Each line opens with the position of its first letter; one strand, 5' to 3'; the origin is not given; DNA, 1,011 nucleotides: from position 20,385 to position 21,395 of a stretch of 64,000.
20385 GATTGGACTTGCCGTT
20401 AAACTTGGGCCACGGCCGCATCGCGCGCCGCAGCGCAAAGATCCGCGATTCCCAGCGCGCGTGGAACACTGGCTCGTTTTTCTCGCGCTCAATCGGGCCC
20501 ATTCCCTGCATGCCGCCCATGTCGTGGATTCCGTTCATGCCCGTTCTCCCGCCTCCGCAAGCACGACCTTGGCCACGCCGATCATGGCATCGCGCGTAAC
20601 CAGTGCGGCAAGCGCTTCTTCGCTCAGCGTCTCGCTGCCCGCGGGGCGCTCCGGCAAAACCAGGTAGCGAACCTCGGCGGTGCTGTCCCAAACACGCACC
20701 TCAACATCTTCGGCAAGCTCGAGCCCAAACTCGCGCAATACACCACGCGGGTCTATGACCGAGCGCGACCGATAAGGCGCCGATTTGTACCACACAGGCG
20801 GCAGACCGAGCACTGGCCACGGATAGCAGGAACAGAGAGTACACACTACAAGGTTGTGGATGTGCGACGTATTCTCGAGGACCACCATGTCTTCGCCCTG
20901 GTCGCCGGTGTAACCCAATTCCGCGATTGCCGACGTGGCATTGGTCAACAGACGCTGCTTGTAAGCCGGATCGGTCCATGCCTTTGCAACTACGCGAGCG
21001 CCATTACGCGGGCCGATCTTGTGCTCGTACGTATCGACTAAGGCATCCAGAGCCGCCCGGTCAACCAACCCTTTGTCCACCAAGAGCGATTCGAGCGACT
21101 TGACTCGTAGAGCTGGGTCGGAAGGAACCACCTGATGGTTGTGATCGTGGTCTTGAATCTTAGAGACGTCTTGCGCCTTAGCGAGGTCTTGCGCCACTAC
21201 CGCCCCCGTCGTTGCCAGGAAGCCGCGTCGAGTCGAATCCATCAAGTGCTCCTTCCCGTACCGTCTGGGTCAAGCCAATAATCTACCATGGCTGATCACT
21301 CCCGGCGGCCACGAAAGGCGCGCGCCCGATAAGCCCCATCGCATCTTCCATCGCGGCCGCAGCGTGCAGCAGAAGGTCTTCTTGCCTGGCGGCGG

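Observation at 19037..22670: Cobalt-type nitrile hydratase with a twin-arginine signal on the alpha subunit and an activator-ferredoxin fusion, next to an amidase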

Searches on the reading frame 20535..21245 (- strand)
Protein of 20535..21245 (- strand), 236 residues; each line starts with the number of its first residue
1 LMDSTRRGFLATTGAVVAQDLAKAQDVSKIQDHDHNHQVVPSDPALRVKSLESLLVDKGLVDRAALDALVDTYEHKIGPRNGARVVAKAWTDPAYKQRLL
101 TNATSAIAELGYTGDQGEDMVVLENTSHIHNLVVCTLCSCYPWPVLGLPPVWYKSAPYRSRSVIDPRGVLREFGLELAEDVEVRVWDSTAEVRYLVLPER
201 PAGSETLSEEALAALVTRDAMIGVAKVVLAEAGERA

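Call 3: search_protein_families(library=pfam, proteins=[window:20535-21245:-], max_evalue=0.01)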
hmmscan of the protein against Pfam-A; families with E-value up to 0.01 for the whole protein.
window:20535-21245:- (236 aa): 1 family
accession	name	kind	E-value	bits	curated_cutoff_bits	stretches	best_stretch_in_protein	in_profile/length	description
PF02979.21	NHase_alpha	-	2.8e-89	297.8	27.2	1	43-225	2-184/184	Nitrile hydratase, alpha chain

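Call 4: search_protein_families(library=ncbifam, proteins=[window:20535-21245:-], max_evalue=0.01)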
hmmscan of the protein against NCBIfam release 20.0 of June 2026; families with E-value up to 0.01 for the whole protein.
window:20535-21245:- (236 aa): 5 families
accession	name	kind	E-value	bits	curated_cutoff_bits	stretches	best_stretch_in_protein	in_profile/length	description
TIGR01323.1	nitrile_alph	equivalog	6.1e-92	306.4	249.85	1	43-227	2-186/189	nitrile hydratase subunit alpha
TIGR03887.1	thiocyan_alph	equivalog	2.6e-52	177.6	291.45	1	51-225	13-195/200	thiocyanate hydrolase subunit gamma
TIGR03793.1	leader_NHLP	domain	3.7e-19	68.3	50.9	2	158-214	19-73/77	NHLP leader peptide family RiPP precursor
TIGR04351.1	TOMM_nitrile_2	subfamily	8e-10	38.1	65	1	83-118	3-38/48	TIGR04351 family putative TOMM peptide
NF038399.1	NH_RiPP_Os17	domain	1.8e-06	27.9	40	1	83-113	4-34/63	Os1348 family NHLP clan protein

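Call 6: find_homologous_proteins(query=window:20535-21245:-, max_evalue=1e-10)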
Query window:20535-21245:- (236 aa): 8000 proteins with E <= 1e-10 among 8000 candidates; the best 120 are listed.
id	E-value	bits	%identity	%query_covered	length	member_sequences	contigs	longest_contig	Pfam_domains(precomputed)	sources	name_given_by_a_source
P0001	1.9e-145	500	96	100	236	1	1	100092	PF02979.22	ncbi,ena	-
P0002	3.9e-145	499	95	100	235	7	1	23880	PF02979.22,PF27793.1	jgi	jgi:nitrile hydratase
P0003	2.3e-144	497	95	100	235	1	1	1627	PF02979.22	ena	-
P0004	4.0e-144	496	95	100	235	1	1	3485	PF02979.22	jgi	jgi:nitrile hydratase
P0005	7.7e-144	495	95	100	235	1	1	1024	PF02979.22,PF27793.1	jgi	jgi:nitrile hydratase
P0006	2.3e-143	493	95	100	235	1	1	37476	PF02979.22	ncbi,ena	-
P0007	5.6e-141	486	93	100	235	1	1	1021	PF02979.22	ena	-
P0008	1.3e-139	481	82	84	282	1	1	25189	PF14407.12,PF02979.22,PF27793.1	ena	-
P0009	2.0e-138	477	94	100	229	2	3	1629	PF02979.22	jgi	jgi:nitrile hydratase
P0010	6.8e-138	476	94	100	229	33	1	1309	PF02979.22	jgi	jgi:nitrile hydratase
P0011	9.5e-137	472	91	100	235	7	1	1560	PF02979.22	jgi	jgi:nitrile hydratase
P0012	3.0e-136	470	91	100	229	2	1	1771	PF02979.22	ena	-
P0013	3.2e-136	470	92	100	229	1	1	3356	PF02979.22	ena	-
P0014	4.5e-136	470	91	100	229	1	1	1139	PF02979.22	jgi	-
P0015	2.1e-134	464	91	100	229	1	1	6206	PF02979.22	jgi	jgi:nitrile hydratase subunit alpha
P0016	8.8e-130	449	87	100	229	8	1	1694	PF02979.22,PF27793.1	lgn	-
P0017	1.0e-129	449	87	98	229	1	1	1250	PF02979.22,PF27793.1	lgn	-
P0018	5.1e-129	447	86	100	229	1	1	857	PF02979.22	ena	-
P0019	1.0e-127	442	86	100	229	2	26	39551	PF02979.22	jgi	jgi:nitrile hydratase subunit alpha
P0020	1.3e-127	442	86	99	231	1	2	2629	PF02979.22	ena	-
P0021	1.3e-127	442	85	100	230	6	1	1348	PF02979.22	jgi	jgi:nitrile hydratase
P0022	2.1e-127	441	86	99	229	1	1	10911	PF02979.22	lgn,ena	-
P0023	3.8e-127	440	86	100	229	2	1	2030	PF02979.22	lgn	-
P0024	4.4e-127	440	86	100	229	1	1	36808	PF02979.22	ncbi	-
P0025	1.0e-125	436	85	100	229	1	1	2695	PF02979.22,PF27793.1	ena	-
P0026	5.4e-125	433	85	96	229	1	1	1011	PF02979.22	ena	-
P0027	1.4e-124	432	85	100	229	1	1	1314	PF02979.22,PF27793.1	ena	-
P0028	1.1e-123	429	83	100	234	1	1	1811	PF02979.22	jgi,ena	jgi:nitrile hydratase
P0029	1.4e-123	429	83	100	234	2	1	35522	PF02979.22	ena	-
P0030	7.8e-123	426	83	100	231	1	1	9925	PF02979.22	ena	-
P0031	9.0e-123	426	83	100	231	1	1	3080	PF02979.22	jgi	jgi:nitrile hydratase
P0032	2.1e-122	425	83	100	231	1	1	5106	PF02979.22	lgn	-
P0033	2.2e-122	425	90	90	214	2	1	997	PF02979.22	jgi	jgi:nitrile hydratase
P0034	3.0e-122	424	83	100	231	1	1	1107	PF02979.22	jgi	jgi:nitrile hydratase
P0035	3.4e-122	424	82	100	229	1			PF14407.12,PF02979.22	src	-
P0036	4.2e-122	424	81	100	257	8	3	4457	PF02979.22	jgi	-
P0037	6.5e-122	423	82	100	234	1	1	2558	PF02979.22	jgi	-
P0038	7.8e-122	423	83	99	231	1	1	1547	PF02979.22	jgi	jgi:nitrile hydratase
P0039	1.1e-121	423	91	88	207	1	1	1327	PF02979.22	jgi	jgi:nitrile hydratase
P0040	1.3e-121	422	84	97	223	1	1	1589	PF02979.22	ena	-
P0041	1.5e-121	422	82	100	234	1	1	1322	PF02979.22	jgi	jgi:nitrile hydratase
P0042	2.1e-121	422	82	100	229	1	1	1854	PF02979.22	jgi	jgi:nitrile hydratase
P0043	5.3e-121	420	83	96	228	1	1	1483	PF02979.22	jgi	jgi:nitrile hydratase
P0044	9.3e-121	420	82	100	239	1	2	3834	PF02979.22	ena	-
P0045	9.7e-121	419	81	96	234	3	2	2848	PF02979.22,PF27793.1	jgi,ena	-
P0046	9.9e-121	419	81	100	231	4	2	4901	PF02979.22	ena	-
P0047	1.7e-120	419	82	96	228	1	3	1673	PF02979.22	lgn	-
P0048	5.3e-120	417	82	100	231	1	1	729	PF02979.22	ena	-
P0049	7.0e-120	417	82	100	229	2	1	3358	PF02979.22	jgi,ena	-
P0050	7.7e-120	417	78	100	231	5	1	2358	PF02979.22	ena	-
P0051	9.2e-120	416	78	100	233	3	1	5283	PF02979.22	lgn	-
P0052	9.7e-120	416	81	96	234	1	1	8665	PF02979.22,PF27793.1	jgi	jgi:nitrile hydratase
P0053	1.7e-119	415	78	100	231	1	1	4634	PF02979.22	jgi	jgi:nitrile hydratase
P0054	2.3e-119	415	81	100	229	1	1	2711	PF02979.22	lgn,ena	-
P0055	2.5e-119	415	79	100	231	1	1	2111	PF02979.22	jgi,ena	-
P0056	3.0e-119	415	81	99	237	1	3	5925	PF02979.22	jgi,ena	jgi:nitrile hydratase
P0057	3.8e-119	414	78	100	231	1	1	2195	PF02979.22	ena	-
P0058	5.1e-119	414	79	98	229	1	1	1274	PF02979.22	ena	-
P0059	6.4e-119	413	77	100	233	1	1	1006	PF02979.22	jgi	jgi:nitrile hydratase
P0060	8.5e-119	413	80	96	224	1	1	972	PF02979.22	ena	-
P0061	1.4e-118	412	79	99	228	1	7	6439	PF02979.22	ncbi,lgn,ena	-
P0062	1.6e-118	412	80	97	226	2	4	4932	PF02979.22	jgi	jgi:nitrile hydratase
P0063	1.7e-118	412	80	100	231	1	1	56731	PF02979.22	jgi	jgi:nitrile hydratase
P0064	1.9e-118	412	79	99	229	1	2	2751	PF02979.22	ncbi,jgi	jgi:nitrile hydratase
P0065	2.1e-118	412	82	97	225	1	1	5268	PF02979.22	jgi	jgi:nitrile hydratase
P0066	2.3e-118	412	77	100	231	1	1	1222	PF02979.22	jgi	jgi:nitrile hydratase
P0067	2.6e-118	412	79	99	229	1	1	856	PF02979.22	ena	-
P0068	3.0e-118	411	79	97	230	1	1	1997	PF14407.12,PF02979.22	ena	-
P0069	3.2e-118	411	78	98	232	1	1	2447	PF02979.22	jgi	jgi:nitrile hydratase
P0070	3.9e-118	411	81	98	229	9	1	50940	PF02979.22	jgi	jgi:nitrile hydratase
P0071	4.5e-118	411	80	99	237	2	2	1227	PF02979.22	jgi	jgi:nitrile hydratase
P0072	5.2e-118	411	77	99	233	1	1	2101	PF02979.22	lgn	-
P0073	5.8e-118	410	80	96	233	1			PF14407.12,PF02979.22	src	-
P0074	6.5e-118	410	78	100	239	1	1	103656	PF02979.22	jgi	jgi:nitrile hydratase subunit alpha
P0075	8.8e-118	410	80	100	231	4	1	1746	PF02979.22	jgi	jgi:nitrile hydratase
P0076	8.9e-118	410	79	96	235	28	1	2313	PF02979.22,PF27793.1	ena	-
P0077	9.7e-118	410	80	100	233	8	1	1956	PF02979.22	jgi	jgi:nitrile hydratase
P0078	1.5e-117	409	82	97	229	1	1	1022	PF02979.22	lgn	-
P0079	1.7e-117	409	80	97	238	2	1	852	PF02979.22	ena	-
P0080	2.6e-117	408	77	99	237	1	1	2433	PF02979.22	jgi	jgi:nitrile hydratase subunit alpha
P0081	3.2e-117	408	78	99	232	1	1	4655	PF02979.22,PF27793.1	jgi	jgi:nitrile hydratase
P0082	4.1e-117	408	76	100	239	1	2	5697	PF02979.22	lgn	-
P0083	4.4e-117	407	78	100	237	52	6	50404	PF02979.22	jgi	jgi:nitrile hydratase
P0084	4.7e-117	407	78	98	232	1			PF02979.22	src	-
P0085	4.7e-117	407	75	100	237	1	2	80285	PF02979.22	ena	-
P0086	5.6e-117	407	77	98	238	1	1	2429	PF14407.12,PF02979.22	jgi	jgi:nitrile hydratase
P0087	5.7e-117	407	83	95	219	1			PF02979.22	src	-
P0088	8.9e-117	406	79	99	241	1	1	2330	PF02979.22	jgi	jgi:nitrile hydratase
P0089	9.2e-117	406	77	98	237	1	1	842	PF14407.12,PF02979.22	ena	-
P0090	9.5e-117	406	80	96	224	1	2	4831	PF02979.22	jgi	jgi:nitrile hydratase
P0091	1.0e-116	406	78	100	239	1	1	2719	PF02979.22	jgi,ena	-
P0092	1.0e-116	406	78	99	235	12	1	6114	PF02979.22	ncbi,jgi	jgi:nitrile hydratase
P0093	1.1e-116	406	78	100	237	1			PF02979.22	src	-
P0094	1.1e-116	406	78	100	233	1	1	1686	PF14407.12,PF02979.22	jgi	jgi:nitrile hydratase subunit alpha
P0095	1.2e-116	406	79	99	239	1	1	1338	PF02979.22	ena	-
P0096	1.2e-116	406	77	98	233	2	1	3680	PF02979.22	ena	-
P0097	1.4e-116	406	81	96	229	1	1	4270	PF02979.22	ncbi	-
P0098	1.6e-116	406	78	99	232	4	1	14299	PF02979.22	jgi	jgi:nitrile hydratase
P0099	1.8e-116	405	76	100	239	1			PF02979.22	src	-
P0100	1.9e-116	405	78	99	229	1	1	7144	PF02979.22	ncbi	-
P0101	2.0e-116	405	78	100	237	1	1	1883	PF02979.22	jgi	-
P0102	2.0e-116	405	78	100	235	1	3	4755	PF02979.22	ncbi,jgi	jgi:nitrile hydratase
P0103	2.1e-116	405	79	99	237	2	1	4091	PF02979.22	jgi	jgi:nitrile hydratase subunit alpha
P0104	2.5e-116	405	78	100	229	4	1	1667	PF02979.22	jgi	-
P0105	2.6e-116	405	79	99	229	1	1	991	PF14407.12,PF02979.22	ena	-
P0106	2.7e-116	405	79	100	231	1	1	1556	PF14407.12,PF02979.22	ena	-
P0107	3.2e-116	405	78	97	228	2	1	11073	PF02979.22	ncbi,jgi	jgi:nitrile hydratase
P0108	3.4e-116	405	77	100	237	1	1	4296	PF02979.22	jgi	jgi:nitrile hydratase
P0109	3.4e-116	405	78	98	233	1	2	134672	PF02979.22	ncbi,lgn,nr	ncbi:MAG TPA: nitrile hydratase subunit alpha [Candidatus Acidoferrum sp.]|nr:nitrile hydratase subu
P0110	3.6e-116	405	78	98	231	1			PF02979.22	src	-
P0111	3.6e-116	404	78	100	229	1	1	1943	PF02979.22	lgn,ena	-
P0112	3.7e-116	404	77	100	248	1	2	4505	PF02979.22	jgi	jgi:nitrile hydratase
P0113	3.7e-116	404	78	99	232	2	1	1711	PF02979.22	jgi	jgi:nitrile hydratase subunit alpha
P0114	4.2e-116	404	80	96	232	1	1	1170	PF02979.22,PF27793.1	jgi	-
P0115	4.2e-116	404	75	100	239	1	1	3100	PF02979.22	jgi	jgi:nitrile hydratase subunit alpha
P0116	4.3e-116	404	80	96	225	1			PF02979.22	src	-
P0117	4.5e-116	404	76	99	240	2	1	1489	PF02979.22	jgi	jgi:nitrile hydratase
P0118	5.0e-116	404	77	100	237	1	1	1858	PF02979.22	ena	-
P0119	5.1e-116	404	78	98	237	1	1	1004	PF02979.22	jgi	jgi:nitrile hydratase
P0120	5.2e-116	404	76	100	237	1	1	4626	PF02979.22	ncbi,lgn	-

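Call 11: search_protein_families(library=pfam, proteins=[window:20538-21242:-], max_evalue=10)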
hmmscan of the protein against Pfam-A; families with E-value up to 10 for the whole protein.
seq(235 aa): 3 families
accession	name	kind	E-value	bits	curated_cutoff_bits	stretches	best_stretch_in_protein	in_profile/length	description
PF02979.21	NHase_alpha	-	2.8e-89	297.8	27.2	1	42-224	2-184/184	Nitrile hydratase, alpha chain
PF14407.11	Frankia_peptide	-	0.011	16.5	48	1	83-115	4-36/63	Ribosomally synthesized peptide prototyped by Frankia Franean1_4349.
PF00988.28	CPSase_sm_chain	-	0.098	12.9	27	1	88-138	36-81/126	Carbamoyl-phosphate synthase small chain, CPSase domain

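Call 16: find_related_loci(query=window:20535-21242:-, collection=genome_contigs, flank=6000)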
Query window:20535-21242:- (235 aa) in genome_contigs; peptide patterns used: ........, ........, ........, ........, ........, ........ (x = any residue, [..] = any of these).
564 stretches matched a pattern; 496 encode a relative of the query (tblastn E <= 1e-3); the best 80 are kept; 80 distinct loci.
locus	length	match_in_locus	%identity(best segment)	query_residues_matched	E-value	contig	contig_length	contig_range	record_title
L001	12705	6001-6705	96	1-235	3e-151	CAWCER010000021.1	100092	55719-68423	MAG: Bryobacterales bacterium isolate MFD09286.bin.3.60 genome assembly, contig: contig_77671, whole genome shotgun sequ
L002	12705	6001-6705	95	1-235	2e-149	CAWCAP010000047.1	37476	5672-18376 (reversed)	MAG: Bryobacterales bacterium isolate MFD04540.bin.2.59 genome assembly, contig: contig_72295, whole genome shotgun sequ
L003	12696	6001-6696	82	1-235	7e-124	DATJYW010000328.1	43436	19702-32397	MAG TPA_asm: Candidatus Acidiferrales bacterium isolate SMAG_U15162 k141_4233749, whole genome shotgun sequence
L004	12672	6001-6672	80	1-228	1e-123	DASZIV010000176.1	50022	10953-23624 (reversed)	MAG TPA_asm: Bryobacteraceae bacterium isolate SMAG_U6611 k141_1212135, whole genome shotgun sequence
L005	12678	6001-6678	78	1-232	4e-123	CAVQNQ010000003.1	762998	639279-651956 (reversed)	MAG: Terriglobia bacterium isolate MFD01231.bin.1.11 genome assembly, contig: contig_13990, whole genome shotgun sequenc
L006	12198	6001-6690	77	1-232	8e-122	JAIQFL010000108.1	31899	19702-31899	MAG: Terriglobia bacterium isolate SRVP_16 SR-VP_26_10_2019_C_20cm_scaffold_2447, whole genome shotgun sequence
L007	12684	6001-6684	77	1-232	3e-121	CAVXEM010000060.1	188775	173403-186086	MAG: Bryobacterales bacterium isolate MFD01872.bin.3.534 genome assembly, contig: contig_81141, whole genome shotgun seq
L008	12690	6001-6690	79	1-232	1e-119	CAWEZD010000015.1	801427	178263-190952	MAG: Bryobacterales bacterium isolate MFD09222.bin.1.124 genome assembly, contig: contig_74879, whole genome shotgun seq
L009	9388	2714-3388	79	4-232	2e-119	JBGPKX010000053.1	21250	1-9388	MAG: Bryobacteraceae bacterium isolate OBJ_0618_7090110_276 k141_3430984_length_21250_cov_14.9041, whole genome shotgun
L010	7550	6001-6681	80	1-231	4e-119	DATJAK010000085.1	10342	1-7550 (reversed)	MAG TPA_asm: Bryobacteraceae bacterium isolate SMAG_U15325 k141_487826, whole genome shotgun sequence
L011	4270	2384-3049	81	1-226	1e-119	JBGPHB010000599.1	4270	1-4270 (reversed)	MAG: Bryobacteraceae bacterium isolate OBJ_0618_7090110_369 k141_3079828_length_4270_cov_13.0000, whole genome shotgun s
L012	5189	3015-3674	81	1-226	2e-118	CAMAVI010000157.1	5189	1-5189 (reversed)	MAG: Candidatus Sulfopaludibacter sp. SbA3 isolate MaH-09apr19-49 genome assembly, contig: MaH-09apr19-C38430, whole gen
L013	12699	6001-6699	75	1-235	1e-117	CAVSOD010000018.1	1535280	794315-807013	MAG: uncultured Acidobacteriota bacterium isolate MFD03346.bin.1.72 genome assembly, contig: contig_4490, whole genome s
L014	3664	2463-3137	77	1-232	1e-119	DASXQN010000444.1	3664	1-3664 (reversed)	MAG TPA_asm: Anaerolineales bacterium isolate SMAG_U4614 k141_449826, whole genome shotgun sequence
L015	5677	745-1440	77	1-232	3e-117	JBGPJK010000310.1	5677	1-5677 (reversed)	MAG: Terriglobia bacterium isolate OBJ_0618_7090110_311 k141_2615688_length_5677_cov_11.0009, whole genome shotgun seque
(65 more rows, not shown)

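Call 20: find_encoding_contigs(protein=P0001, flank=10000, max_places=3)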
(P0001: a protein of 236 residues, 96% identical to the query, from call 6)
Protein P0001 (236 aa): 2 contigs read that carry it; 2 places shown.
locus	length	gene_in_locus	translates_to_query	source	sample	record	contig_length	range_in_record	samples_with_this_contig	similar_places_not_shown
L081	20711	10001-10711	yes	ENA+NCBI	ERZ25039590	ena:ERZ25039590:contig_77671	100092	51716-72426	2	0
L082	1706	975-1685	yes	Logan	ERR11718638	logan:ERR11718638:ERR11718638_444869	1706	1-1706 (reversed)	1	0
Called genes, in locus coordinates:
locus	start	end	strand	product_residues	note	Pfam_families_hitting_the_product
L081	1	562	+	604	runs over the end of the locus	PF00890:FAD_binding_2, PF03486:HI0933_like (faint), PF07992:Pyr_redox_2 (weak), PF12831:FAD_oxidored (weak), PF02910:Succ_DH_flav_C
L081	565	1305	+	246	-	PF13085:Fer2_3, PF12838:Fer4_7 (faint), PF13183:Fer4_8 (weak)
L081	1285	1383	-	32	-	-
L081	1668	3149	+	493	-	PF00501:AMP-binding, PF13193:AMP-binding_C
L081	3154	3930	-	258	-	PF00378:ECH_1, PF16113:ECH_2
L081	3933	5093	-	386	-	PF00365:PFK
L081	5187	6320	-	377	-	PF00512:HisKA, PF02518:HATPase_c, PF00072:Response_reg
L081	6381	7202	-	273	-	-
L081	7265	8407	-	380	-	PF02771:Acyl-CoA_dh_N, PF02770:Acyl-CoA_dh_M, PF00441:Acyl-CoA_dh_1, PF08028:Acyl-CoA_dh_2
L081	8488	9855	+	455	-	PF01425:Amidase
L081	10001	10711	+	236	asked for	PF02979:NHase_alpha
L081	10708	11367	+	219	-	PF21006:NHase_beta_N, PF02211:NHase_beta_C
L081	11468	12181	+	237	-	-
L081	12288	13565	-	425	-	-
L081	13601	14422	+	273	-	PF13292:DXP_synthase_N, PF00456:Transketolase_N, PF00676:E1_dh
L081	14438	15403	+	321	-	PF02779:Transket_pyr, PF02780:Transketolase_C, PF22613:Transketolase_C_1 (weak)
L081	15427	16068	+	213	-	PF07730:HisKA_3 (weak)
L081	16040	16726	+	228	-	PF00072:Response_reg, PF13551:HTH_29 (faint), PF08281:Sigma70_r4_2 (weak), PF00196:GerE, PF04545:Sigma70_r4 (weak)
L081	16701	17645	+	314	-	PF04909:Amidohydro_2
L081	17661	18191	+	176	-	-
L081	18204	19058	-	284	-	PF00561:Abhydrolase_1, PF12146:Hydrolase_4, PF12697:Abhydrolase_6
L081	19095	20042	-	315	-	PF01869:BcrAD_BadFG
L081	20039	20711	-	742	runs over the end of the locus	PF13231:PMT_2 (weak), PF00754:F5_F8_type_C (weak)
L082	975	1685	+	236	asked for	PF02979:NHase_alpha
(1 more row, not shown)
